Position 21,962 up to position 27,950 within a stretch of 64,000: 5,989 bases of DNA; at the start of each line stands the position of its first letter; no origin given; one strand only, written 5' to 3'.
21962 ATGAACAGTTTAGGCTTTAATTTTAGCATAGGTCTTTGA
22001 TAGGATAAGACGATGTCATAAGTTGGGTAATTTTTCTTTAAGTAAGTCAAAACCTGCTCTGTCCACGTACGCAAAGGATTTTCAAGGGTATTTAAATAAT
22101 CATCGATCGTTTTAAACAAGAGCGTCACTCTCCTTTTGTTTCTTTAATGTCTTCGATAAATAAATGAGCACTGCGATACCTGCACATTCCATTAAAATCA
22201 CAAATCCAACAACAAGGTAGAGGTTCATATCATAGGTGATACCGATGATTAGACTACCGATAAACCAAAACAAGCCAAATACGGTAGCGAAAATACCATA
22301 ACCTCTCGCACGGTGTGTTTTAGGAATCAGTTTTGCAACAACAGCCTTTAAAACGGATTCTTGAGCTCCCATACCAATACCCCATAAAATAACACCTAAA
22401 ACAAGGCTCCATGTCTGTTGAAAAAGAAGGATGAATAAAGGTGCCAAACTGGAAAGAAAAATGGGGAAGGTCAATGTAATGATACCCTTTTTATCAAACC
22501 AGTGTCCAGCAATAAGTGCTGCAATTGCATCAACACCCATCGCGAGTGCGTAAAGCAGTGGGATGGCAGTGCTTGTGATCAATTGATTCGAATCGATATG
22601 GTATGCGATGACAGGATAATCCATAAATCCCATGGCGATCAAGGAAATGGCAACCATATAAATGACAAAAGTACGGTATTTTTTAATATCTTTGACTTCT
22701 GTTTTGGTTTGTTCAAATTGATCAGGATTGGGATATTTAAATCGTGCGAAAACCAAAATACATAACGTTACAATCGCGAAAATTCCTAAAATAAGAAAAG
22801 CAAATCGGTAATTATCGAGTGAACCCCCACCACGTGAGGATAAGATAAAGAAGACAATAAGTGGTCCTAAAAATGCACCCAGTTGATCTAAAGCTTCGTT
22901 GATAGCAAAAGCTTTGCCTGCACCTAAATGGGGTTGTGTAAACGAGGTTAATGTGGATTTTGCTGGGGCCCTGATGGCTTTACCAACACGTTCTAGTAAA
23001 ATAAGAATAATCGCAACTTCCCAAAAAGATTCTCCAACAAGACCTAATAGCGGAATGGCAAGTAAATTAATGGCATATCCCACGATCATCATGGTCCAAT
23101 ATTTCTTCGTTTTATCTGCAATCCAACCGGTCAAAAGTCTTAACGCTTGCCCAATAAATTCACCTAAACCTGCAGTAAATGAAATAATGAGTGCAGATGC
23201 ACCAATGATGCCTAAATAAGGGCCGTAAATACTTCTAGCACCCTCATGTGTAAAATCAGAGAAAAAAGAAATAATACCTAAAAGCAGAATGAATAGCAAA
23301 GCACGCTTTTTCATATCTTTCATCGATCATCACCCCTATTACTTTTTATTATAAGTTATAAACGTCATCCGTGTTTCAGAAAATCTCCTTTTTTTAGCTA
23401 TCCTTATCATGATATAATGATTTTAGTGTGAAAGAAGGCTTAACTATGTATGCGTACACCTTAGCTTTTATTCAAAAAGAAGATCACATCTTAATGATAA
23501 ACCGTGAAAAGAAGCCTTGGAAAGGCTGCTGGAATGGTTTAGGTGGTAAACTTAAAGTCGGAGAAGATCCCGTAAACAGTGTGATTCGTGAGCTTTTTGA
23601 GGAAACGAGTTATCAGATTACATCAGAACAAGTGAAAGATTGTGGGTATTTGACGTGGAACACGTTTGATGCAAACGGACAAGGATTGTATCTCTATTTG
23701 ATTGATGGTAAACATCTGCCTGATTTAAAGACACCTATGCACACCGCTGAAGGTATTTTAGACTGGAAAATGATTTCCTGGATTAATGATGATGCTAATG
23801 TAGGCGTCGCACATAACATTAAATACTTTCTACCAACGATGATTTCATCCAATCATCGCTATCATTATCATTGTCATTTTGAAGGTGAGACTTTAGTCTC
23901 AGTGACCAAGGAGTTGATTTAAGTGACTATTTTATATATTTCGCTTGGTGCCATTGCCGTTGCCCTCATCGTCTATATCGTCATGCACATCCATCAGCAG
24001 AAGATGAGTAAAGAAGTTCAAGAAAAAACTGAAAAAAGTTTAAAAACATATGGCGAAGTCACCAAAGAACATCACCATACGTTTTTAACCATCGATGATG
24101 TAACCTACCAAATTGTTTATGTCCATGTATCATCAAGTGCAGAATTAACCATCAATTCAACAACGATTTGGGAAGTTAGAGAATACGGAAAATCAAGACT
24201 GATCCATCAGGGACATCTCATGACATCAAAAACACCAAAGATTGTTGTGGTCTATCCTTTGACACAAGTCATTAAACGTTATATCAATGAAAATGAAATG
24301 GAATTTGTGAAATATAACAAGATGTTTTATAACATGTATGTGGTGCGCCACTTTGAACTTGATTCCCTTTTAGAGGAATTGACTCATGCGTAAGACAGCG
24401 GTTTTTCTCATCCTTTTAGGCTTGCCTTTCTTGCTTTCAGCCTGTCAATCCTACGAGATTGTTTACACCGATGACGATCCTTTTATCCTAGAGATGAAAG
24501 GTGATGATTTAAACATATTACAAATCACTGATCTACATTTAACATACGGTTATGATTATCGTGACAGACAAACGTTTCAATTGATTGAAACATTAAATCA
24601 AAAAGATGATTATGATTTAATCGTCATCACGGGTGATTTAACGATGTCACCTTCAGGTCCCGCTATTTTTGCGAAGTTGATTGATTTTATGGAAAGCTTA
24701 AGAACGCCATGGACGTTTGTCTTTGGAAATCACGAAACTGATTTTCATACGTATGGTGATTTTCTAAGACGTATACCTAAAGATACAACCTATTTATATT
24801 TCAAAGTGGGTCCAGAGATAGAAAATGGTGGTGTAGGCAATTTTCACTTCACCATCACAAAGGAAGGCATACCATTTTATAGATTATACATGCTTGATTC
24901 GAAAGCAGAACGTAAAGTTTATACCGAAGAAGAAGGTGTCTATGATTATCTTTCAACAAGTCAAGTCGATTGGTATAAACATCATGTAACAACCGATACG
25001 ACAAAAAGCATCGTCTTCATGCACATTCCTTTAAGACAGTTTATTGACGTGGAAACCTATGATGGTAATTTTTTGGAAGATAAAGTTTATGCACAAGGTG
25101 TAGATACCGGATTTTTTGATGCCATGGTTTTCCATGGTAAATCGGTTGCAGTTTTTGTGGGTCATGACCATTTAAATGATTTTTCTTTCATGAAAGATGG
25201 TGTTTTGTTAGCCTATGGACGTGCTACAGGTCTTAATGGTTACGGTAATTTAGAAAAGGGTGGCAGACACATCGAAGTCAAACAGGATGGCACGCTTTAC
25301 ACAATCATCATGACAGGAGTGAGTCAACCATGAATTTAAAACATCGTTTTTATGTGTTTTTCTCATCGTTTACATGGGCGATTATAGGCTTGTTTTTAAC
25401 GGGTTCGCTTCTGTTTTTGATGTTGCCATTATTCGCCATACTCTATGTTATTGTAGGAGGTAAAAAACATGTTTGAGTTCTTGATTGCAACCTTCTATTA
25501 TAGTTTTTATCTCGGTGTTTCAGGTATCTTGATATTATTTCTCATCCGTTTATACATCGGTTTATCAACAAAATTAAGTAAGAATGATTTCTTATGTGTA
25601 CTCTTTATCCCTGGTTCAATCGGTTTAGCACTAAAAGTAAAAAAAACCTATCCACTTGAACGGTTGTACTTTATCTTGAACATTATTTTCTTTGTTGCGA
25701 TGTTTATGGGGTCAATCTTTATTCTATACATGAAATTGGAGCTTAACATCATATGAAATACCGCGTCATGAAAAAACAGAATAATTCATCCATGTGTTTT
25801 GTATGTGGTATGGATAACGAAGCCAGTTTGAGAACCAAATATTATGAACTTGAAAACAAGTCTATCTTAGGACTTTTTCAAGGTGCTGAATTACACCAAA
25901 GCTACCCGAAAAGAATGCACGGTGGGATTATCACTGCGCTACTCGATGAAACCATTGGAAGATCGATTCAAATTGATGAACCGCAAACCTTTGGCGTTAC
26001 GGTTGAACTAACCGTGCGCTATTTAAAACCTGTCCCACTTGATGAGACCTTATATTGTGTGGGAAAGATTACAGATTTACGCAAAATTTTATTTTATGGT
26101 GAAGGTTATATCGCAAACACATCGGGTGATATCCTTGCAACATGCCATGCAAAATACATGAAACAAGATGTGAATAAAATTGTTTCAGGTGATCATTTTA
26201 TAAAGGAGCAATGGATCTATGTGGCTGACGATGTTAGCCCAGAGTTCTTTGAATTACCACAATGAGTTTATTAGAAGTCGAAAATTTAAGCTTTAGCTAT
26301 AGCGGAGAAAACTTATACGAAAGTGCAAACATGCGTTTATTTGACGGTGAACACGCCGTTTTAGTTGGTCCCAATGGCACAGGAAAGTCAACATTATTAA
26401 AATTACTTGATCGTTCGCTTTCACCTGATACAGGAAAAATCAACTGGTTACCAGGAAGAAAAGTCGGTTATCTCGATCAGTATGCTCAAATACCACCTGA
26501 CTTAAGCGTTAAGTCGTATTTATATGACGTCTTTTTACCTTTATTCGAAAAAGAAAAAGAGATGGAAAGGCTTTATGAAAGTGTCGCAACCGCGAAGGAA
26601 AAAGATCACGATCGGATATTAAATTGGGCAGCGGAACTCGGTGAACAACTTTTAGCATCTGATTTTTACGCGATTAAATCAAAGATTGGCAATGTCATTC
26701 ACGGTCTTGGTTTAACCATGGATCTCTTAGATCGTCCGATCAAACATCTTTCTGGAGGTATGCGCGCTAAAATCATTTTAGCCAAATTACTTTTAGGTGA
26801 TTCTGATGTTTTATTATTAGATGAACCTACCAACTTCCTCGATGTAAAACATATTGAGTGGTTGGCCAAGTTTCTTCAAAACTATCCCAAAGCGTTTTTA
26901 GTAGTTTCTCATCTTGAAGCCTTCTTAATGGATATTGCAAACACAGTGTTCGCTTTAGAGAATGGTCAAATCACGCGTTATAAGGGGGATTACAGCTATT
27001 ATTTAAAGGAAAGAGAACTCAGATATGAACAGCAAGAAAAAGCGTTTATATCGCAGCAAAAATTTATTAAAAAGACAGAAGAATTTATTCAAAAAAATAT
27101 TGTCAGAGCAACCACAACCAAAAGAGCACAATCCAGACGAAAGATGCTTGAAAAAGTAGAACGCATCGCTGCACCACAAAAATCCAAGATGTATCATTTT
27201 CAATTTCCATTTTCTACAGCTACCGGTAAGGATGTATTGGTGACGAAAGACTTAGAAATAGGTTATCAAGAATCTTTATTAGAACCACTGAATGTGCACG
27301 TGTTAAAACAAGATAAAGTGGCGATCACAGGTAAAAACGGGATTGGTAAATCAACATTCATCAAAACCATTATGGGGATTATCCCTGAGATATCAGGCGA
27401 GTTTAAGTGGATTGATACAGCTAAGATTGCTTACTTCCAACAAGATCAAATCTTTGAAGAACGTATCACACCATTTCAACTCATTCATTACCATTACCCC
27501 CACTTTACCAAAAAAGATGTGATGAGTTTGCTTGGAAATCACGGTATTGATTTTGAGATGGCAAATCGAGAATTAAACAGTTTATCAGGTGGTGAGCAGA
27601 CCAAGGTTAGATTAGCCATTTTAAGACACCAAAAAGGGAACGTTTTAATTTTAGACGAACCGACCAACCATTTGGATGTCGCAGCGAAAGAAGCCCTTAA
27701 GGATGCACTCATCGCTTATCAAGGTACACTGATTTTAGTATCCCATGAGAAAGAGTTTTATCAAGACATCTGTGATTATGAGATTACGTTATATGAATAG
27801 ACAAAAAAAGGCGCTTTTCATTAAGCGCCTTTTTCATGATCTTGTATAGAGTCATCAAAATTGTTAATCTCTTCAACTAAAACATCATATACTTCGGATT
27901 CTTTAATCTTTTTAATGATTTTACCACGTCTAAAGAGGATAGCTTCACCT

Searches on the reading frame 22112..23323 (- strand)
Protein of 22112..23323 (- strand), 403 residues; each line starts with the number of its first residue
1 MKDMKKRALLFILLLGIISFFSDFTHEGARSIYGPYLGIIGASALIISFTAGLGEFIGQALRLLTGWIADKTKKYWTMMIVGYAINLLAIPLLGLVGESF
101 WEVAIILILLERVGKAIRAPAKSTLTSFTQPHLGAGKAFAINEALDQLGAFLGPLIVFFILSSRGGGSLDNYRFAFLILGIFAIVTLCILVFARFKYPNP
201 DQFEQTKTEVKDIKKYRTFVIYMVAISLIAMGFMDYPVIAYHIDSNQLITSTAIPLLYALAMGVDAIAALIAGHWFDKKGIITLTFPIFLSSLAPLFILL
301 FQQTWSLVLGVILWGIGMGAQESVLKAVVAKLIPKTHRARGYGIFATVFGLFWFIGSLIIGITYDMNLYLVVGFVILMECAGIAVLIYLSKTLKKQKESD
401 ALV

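Call 96: search_protein_families(library=pfam, proteins=[window:22112-23323:-], max_evalue=0.00001)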
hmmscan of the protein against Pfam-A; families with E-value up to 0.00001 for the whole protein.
window:22112-23323:- (403 aa): 2 families
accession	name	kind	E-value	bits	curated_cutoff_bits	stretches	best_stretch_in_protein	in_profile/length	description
PF07690.21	MFS_1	-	1.4e-39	136.4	33.4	2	17-356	3-346/347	Major Facilitator Superfamily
PF11700.14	ATG22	-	3.1e-11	43.1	24.1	1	203-397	271-478/482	Vacuole effluxer Atg22 like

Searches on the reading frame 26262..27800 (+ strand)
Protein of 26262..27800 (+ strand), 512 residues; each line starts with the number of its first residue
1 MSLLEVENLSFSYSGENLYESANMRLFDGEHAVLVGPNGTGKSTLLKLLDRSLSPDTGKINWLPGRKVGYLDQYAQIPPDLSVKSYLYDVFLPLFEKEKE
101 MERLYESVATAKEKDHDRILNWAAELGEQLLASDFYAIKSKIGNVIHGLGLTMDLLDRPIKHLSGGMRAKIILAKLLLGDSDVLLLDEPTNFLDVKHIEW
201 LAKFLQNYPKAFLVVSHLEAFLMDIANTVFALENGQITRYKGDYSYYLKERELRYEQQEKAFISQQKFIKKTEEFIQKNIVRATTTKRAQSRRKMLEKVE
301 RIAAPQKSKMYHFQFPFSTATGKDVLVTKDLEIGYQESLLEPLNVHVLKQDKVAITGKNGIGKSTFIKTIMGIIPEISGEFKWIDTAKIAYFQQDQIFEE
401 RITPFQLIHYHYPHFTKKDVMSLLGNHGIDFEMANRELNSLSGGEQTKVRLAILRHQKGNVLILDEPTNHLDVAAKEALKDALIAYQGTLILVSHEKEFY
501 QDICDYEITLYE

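Call 96: search_protein_families(library=pfam, proteins=[window:26262-27800:+], max_evalue=0.00001)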
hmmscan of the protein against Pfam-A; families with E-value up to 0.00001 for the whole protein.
window:26262-27800:+ (512 aa): 11 families
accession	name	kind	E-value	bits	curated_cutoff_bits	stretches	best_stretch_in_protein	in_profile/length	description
PF00005.33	ABC_tran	-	3e-46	157.9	25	2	21-191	3-137/137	ABC transporter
PF12848.13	ABC_tran_Xtn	-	5.3e-25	87.7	25.9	1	231-310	2-81/85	ABC transporter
PF13304.12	AAA_21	-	2.6e-18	67.6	27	0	32-51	2-21/304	AAA domain, putative AbiEii toxin, Type IV TA system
PF02463.25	SMC_N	-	3.2e-15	56.6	40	0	415-502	118-204/220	RecF/RecN/SMC N terminal domain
PF13555.12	AAA_29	-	1.8e-08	34.5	27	0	29-48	23-41/61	P-loop containing region of AAA domain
PF13401.12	AAA_22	-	3.2e-08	34.4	27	0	30-99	6-63/130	AAA domain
PF13191.12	AAA_16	-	5.6e-08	33.9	32.6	0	28-127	23-106/167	AAA ATPase domain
PF03193.22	RsgA_GTPase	-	1.3e-07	32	30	0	26-60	103-137/174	RsgA GTPase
PF13476.12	AAA_23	-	2.9e-07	31.8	27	0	32-54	22-44/201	AAA domain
PF13479.12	AAA_24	-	2.3e-06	28.1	27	0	351-370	3-22/195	AAA domain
PF01078.27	Mg_chelatase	-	6.2e-06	26.2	20.3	0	341-416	13-84/207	Magnesium chelatase, subunit ChlI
